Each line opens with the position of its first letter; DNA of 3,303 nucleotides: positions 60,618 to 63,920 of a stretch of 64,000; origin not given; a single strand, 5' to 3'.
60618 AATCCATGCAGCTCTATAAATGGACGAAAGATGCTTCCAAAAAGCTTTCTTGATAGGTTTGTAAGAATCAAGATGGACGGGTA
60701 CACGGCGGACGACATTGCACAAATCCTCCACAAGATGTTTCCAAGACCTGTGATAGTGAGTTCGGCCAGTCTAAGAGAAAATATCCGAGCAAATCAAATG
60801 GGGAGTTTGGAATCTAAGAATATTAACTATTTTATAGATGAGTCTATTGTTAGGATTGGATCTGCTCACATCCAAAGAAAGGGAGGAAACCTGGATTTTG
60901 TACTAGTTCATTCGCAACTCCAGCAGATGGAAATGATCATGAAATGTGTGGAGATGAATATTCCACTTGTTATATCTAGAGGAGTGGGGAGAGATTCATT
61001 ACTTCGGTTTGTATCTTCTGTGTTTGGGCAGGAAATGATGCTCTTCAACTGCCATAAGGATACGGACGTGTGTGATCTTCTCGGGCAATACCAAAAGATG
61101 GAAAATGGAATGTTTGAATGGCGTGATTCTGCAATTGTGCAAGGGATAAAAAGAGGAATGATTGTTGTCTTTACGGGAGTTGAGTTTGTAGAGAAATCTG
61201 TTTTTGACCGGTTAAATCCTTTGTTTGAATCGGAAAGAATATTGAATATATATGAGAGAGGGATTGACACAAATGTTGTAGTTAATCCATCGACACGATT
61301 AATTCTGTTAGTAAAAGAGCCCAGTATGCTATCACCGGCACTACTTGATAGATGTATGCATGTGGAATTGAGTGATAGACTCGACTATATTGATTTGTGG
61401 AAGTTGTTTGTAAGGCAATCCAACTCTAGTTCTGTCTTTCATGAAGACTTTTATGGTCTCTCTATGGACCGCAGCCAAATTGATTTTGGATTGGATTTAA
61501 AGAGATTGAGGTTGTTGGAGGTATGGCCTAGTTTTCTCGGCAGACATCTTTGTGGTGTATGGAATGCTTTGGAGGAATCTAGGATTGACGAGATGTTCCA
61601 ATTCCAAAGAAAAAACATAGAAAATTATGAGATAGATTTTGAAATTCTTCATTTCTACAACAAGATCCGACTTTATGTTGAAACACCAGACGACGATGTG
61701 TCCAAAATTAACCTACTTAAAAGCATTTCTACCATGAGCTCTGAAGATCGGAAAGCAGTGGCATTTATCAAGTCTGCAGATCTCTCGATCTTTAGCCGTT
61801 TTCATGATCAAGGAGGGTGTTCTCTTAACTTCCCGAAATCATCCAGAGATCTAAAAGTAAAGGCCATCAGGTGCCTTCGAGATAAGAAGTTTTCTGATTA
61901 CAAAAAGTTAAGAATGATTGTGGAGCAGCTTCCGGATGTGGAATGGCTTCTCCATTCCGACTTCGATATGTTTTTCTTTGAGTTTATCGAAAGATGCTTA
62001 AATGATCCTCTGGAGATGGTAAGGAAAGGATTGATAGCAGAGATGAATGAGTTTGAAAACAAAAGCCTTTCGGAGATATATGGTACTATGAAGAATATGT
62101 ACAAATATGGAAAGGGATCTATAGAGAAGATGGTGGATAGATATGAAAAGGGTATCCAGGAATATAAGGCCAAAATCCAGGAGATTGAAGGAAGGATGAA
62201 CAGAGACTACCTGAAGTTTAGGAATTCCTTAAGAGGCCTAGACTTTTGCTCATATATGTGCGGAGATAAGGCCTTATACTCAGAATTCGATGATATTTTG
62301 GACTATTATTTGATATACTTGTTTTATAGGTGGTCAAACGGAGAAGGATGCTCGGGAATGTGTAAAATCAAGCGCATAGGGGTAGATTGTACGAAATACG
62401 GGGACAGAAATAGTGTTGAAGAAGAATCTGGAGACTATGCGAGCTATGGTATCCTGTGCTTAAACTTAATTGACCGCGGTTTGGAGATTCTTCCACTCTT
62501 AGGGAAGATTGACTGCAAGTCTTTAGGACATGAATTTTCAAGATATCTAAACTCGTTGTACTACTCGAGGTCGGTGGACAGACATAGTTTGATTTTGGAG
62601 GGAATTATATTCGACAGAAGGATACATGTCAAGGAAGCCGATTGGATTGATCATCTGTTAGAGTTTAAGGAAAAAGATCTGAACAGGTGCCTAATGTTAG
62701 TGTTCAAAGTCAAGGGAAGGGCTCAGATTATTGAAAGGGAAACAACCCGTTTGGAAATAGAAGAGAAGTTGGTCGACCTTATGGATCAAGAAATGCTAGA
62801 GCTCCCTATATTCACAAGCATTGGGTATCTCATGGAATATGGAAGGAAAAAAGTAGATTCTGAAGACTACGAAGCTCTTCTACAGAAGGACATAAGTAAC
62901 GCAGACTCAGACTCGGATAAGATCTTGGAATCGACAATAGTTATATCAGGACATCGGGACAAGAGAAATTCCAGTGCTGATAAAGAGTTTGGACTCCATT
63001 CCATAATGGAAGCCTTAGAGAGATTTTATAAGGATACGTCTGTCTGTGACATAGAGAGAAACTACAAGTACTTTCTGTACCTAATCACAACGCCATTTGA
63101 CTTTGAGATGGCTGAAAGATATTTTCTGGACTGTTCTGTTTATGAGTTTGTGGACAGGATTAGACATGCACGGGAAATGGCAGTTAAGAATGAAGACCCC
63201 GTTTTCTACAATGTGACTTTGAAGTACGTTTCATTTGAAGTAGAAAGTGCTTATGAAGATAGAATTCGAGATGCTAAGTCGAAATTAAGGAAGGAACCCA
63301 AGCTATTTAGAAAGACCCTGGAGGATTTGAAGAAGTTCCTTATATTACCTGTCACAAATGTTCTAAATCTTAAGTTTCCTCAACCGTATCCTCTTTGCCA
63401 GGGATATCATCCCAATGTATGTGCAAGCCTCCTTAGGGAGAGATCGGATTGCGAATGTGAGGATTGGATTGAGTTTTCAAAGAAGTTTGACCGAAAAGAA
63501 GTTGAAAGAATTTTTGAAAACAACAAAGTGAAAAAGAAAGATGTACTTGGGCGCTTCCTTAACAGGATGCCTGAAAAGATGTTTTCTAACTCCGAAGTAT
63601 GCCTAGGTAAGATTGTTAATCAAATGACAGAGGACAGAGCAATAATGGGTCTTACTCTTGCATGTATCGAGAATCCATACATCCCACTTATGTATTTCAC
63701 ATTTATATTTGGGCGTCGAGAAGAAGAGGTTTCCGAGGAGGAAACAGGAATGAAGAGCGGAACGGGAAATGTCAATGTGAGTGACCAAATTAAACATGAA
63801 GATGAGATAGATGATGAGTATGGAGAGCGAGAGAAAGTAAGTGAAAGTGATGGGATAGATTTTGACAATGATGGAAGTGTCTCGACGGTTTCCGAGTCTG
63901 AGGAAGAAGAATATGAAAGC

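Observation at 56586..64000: A 7.4-kb midasin/Rea1 gene is absent from the supplied ORF track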

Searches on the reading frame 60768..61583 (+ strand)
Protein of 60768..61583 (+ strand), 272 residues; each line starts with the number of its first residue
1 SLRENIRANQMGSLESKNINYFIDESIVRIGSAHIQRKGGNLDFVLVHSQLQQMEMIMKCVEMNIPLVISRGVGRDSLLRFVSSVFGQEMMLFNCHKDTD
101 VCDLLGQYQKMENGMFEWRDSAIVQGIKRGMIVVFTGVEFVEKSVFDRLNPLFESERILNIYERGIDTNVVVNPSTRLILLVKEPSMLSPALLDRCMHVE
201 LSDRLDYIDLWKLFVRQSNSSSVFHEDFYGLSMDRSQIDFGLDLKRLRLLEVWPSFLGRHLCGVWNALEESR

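Call 17: search_solved_structures(query=window:60768-61583:+, max_evalue=1, show_alignments=2)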
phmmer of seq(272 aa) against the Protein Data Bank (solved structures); distinct sequences matched with E-value up to 1: 13.
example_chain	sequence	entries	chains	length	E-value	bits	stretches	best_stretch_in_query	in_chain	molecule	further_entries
6or5_A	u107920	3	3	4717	7.2e-55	189.5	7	45-165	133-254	Midasin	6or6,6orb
6i27_A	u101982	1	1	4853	5e-52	180.1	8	62-180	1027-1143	Midasin,Midasin,Midasin,Midasin,Midasin,Midasin,Midasin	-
6i26_A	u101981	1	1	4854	5e-52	180.1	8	62-180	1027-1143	Midasin,Midasin,Midasin,Midasin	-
6hyp_A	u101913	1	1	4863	5.1e-52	180.1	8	62-180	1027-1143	Midasin,Midasin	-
5jcs_s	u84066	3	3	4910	5.4e-52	180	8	62-180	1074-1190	Midasin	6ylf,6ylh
9qh4_A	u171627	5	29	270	1.1e-07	34.8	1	33-167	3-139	Protein NorQ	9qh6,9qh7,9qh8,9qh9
9qhd_A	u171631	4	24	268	2.6e-07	33.6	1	50-167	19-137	Nitric oxide reductase NorQ protein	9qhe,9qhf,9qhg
5c3c_A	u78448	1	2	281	0.0015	21.3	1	53-166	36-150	CbbQ/NirQ/NorQ domain protein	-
6l1q_C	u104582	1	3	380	0.0081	18.9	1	60-165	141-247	CbbQ protein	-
4rh7_A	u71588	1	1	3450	0.22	14.2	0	25-93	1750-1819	Green fluorescent protein/Cytoplasmic dynein 2 heavy chain 1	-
6sc2_A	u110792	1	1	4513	0.41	13.3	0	25-93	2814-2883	O6-alkylguanine-DNA alkyltransferase mutant,DYNC2H1 variant protein,O6-alkylguanine-DNA al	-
6sc2_B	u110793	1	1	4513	0.41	13.3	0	25-93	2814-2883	O6-alkylguanine-DNA alkyltransferase mutant,DYNC2H1 variant protein,O6-alkylguanine-DNA al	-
5lph_A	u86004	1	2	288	1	12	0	51-100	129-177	Centrosomal protein of 104 kDa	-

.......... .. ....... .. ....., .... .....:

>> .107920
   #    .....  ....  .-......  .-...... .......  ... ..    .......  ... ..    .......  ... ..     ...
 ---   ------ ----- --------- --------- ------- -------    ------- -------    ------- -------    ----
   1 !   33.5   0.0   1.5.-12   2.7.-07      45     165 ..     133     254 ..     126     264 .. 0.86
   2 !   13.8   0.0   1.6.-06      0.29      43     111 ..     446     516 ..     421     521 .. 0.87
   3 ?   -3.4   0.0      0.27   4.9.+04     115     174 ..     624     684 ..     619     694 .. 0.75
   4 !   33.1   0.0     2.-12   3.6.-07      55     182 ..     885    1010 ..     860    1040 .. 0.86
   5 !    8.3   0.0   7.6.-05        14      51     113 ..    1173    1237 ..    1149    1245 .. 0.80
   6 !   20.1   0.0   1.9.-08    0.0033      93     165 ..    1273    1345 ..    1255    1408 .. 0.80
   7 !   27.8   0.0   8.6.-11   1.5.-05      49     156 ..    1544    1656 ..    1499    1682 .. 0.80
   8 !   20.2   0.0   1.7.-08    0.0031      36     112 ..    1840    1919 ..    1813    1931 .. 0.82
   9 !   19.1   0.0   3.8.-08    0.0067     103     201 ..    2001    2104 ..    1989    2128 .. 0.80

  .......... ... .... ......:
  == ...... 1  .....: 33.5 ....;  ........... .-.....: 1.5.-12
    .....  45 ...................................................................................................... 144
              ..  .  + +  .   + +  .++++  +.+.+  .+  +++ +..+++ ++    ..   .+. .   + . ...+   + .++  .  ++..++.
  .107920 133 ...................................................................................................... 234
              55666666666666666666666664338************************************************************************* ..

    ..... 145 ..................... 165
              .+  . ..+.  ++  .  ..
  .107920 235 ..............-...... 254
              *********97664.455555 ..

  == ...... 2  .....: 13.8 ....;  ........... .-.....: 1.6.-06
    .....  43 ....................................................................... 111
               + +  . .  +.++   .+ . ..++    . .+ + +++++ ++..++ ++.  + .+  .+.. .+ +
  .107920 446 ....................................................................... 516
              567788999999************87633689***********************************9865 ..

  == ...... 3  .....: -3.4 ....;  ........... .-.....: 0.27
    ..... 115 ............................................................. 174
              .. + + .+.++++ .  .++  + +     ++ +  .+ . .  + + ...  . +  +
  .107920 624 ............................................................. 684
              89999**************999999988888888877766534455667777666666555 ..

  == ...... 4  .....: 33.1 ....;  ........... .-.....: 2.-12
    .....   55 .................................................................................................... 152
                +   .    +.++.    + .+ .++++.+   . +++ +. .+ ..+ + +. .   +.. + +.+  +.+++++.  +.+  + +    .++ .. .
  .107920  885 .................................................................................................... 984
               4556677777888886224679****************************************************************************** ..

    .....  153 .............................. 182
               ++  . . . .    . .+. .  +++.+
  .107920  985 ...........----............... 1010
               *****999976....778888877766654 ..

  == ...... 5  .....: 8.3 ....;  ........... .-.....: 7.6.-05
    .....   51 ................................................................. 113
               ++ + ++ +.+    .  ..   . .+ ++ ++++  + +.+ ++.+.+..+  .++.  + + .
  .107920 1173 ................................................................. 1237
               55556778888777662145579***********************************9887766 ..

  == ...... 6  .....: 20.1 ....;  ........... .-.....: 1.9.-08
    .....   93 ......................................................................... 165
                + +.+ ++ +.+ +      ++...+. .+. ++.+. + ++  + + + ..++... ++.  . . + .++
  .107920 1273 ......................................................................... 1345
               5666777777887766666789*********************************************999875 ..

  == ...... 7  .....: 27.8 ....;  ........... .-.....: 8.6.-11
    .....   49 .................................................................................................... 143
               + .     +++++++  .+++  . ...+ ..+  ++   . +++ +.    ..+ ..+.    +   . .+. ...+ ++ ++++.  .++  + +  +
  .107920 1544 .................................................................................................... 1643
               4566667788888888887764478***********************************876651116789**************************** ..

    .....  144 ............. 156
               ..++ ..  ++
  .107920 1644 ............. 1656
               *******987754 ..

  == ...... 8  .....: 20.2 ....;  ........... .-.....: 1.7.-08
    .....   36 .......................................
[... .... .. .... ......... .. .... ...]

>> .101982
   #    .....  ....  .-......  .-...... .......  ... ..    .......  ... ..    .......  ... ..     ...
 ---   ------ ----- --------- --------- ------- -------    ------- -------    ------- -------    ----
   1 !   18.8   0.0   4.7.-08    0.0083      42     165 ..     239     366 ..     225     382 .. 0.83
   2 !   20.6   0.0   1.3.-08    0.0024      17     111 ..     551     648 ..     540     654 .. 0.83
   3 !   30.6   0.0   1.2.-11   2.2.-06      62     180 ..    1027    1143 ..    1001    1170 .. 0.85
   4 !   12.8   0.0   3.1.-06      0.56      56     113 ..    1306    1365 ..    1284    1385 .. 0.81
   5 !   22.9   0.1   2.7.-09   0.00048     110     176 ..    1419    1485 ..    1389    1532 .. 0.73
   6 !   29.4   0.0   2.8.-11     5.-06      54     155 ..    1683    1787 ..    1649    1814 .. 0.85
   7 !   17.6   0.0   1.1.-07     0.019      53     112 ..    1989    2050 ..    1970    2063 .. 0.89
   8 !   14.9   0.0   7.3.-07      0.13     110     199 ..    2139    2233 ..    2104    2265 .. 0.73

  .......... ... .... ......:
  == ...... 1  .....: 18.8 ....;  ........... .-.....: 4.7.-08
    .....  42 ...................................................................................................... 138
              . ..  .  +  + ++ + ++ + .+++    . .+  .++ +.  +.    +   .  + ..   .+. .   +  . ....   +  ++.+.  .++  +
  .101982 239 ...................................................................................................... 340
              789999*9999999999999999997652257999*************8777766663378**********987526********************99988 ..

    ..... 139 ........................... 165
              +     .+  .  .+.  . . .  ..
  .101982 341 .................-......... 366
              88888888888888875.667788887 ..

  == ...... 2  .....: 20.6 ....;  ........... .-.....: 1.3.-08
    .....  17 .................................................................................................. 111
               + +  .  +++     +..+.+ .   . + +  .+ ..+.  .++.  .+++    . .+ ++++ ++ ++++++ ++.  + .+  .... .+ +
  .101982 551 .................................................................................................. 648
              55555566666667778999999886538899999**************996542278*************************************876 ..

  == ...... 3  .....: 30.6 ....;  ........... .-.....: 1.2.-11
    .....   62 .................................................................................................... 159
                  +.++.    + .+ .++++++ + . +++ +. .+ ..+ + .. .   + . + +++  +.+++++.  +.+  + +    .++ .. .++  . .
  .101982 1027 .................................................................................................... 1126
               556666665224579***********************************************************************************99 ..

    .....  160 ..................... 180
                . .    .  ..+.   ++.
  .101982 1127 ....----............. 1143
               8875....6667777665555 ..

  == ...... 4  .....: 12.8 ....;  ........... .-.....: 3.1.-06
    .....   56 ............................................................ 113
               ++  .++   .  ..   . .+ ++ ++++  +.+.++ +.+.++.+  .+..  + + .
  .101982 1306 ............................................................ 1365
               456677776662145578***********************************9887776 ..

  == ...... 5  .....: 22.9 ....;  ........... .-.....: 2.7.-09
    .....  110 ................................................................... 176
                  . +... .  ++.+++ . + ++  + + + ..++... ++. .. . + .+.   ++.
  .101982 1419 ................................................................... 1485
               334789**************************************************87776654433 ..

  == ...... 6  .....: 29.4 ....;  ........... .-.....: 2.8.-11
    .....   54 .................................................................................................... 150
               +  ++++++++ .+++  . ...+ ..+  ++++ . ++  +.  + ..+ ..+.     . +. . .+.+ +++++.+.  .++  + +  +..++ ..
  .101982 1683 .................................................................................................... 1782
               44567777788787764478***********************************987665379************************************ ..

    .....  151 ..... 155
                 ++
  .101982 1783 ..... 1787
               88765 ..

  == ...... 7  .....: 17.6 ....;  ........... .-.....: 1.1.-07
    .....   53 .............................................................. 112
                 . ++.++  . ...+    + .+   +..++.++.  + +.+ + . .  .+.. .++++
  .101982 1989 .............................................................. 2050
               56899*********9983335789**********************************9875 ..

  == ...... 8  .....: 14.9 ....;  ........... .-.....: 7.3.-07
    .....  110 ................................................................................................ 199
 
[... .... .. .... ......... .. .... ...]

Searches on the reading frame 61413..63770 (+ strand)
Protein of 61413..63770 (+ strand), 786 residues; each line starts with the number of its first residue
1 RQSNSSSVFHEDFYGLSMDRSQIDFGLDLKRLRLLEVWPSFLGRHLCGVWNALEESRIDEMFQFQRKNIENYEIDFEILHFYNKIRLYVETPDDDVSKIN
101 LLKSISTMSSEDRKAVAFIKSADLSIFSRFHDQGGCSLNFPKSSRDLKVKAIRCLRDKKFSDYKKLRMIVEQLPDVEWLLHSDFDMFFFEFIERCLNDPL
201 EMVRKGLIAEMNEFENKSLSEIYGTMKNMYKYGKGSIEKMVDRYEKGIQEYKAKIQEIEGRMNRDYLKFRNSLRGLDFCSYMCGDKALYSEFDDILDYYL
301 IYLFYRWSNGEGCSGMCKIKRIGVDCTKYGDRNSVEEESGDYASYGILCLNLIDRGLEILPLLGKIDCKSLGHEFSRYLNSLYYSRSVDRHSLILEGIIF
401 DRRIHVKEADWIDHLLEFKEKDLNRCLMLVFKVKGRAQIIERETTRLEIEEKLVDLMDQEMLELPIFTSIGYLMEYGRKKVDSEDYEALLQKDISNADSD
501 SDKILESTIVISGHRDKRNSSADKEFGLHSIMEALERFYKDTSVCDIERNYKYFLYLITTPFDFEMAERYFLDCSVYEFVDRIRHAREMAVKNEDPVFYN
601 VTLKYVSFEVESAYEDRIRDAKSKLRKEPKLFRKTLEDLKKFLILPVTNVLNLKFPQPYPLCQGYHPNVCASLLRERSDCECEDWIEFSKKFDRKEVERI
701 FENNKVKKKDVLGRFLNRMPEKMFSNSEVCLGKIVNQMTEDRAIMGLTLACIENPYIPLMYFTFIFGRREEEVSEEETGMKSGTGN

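Call 47: search_protein_families(library=pfam, proteins=[window:61413-63770:+], max_evalue=0.01)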
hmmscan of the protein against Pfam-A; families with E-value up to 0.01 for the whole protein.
window:61413-63770:+ (786 aa): 0 families

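Call 48: predict_structure(alignment_id=A2)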
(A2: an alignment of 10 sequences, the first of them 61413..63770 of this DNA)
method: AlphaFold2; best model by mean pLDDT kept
length: 786 residues; sequences in the alignment: 10
mean_pLDDT: 77.4   pTM: 0.71
mean pLDDT of the five models: 77.4, 76.2, 75.2, 74.7, 72.4
residues with pLDDT >= 90: 235; 70-90: 364; 50-70: 74; < 50: 113
segments of 3 or more residues with pLDDT < 50: 1-30, 36-38, 42-50, 323-337, 486-522, 771-786
pLDDT, mean of each block of 10 residues (from residue 1): 29 32 39 50 46 67 75 71 81 91 89 89 84 63 91 88 89 84 70 80 87 90 84 80 91 90 86 82 80 87 83 59 41 46 92 94 88 93 94 92 88 90 91 72 58 79 84 81 53 41 31 33 59 84 87 90 84 94 95 93 94 94 92 91 93 84 73 75 85 86 84 93 93 91 91 91 83 36 32
secondary structure, 60 per line:
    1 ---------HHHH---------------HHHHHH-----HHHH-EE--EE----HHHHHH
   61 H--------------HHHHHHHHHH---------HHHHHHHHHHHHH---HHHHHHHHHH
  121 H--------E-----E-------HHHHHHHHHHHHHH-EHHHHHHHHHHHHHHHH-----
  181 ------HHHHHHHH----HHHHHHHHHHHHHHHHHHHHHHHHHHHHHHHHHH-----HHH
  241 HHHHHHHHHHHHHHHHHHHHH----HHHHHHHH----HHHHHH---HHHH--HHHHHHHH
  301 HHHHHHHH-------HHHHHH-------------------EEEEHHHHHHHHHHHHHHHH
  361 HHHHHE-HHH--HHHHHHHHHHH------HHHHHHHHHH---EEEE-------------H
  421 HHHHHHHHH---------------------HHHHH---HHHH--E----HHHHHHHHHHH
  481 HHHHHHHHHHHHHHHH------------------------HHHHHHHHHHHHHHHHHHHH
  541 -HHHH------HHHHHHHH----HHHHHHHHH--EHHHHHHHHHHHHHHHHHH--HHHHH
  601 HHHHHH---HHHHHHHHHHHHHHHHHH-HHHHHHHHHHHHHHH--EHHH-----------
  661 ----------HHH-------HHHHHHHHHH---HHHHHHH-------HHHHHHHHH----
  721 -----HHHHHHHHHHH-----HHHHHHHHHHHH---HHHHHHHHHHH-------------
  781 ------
elements in order (helices of 4 or more, strands of 3 or more residues): H10-13 H29-34 H40-43 H55-61 H76-85 H95-107 H111-121 H144-157 H160-175 H187-194 H199-232 H238-261 H266-273 H278-283 H287-290 H293-308 H316-321 E341-344 H345-365 H373-383 H390-399 E403-406 H420-429 H451-455 H459-462 H470-496 H521-540 H542-545 H552-559 H564-572 H576-593 H596-606 H610-627 H629-643 H681-690 H694-700 H708-716 H726-736 H742-753 H757-767

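Call 50: fold_search(model_id=the predicted structure, library=pdb)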
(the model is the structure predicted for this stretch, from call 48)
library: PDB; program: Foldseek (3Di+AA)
matches with E <= 10: 55; with E <= 0.001: 0
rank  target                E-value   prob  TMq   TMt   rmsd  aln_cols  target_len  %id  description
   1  6zbj_A                3.1e-01  0.04  0.06  0.07  35.4       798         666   12  Plasmodium falciparum merozoite surface protein 1 dimer, conformation 1 (released 2021-05-19)
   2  5ic1                  4.8e-01  0.08  0.06  0.10  27.5       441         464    9  Structural analysis of a talin triple domain module, E1794Y, E1797Y, Q1801Y mutant (released 2016-05-18)
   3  9c59_D                8.8e-01  0.06  0.10  0.12  27.1       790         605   10  Human AP-3 dimer bound to myristoylated Arf1 (Q71L) and LAMP1 cargo on a lipid nanodisc (released 2024-12-18)
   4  1ao6_A                1.4e+00  0.03  0.09  0.10  33.3       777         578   11  CRYSTAL STRUCTURE OF HUMAN SERUM ALBUMIN (released 1998-05-27)
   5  7p13_A                2.0e+00  0.06  0.06  0.14  31.2       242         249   10  2.29 A Mycobacterium tuberculosis EspB. (released 2021-08-18)
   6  5vjs                  2.7e+00  0.13  0.08  0.25  16.9       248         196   11  De Novo Photosynthetic Reaction Center Protein Equipped with Heme B, a synthetic Zn porphyrin, and Zn(II) cations (released 2018-04-25)
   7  8d9p                  2.9e+00  0.09  0.07  0.21  19.6       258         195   12  De Novo Photosynthetic Reaction Center Protein Equipped with Heme B and Mn(II) cations (released 2022-09-28)
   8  4n78_A                2.9e+00  0.02  0.08  0.06  38.5       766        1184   10  The WAVE Regulatory Complex Links Diverse Receptors to the Actin Cytoskeleton (released 2014-02-05)
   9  7nj0_A                3.0e+00  0.03  0.09  0.06  31.2       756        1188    9  CryoEM structure of the human Separase-Cdk1-cyclin B1-Cks1 complex (released 2021-08-04)
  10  8hj1_R                3.5e+00  0.04  0.07  0.15  31.7       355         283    9  GPR21(wt) and Gs complex (released 2023-12-27)
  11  8vdr                  3.5e+00  0.01  0.08  0.05  32.6       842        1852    9  Cryogenic electron microscopy model of full-length talin without R12 and FABD (released 2024-10-02)
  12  3p8c_A                4.1e+00  0.02  0.08  0.06  38.3       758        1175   10  Structure and Control of the Actin Regulatory WAVE Complex (released 2010-12-01)
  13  2d4c_A                4.5e+00  0.05  0.06  0.17  35.8       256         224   10  Crystal structure of the endophilin BAR domain mutant (released 2006-07-11)
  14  2d4c_C                4.8e+00  0.04  0.07  0.18  35.9       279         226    9  Crystal structure of the endophilin BAR domain mutant (released 2006-07-11)
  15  8ako_A                4.8e+00  0.03  0.05  0.13  28.4       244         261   10  Structure of EspB-EspK complex: the non-identical twin of the PE-PPE-EspG secretion mechanism. (released 2022-12-14)
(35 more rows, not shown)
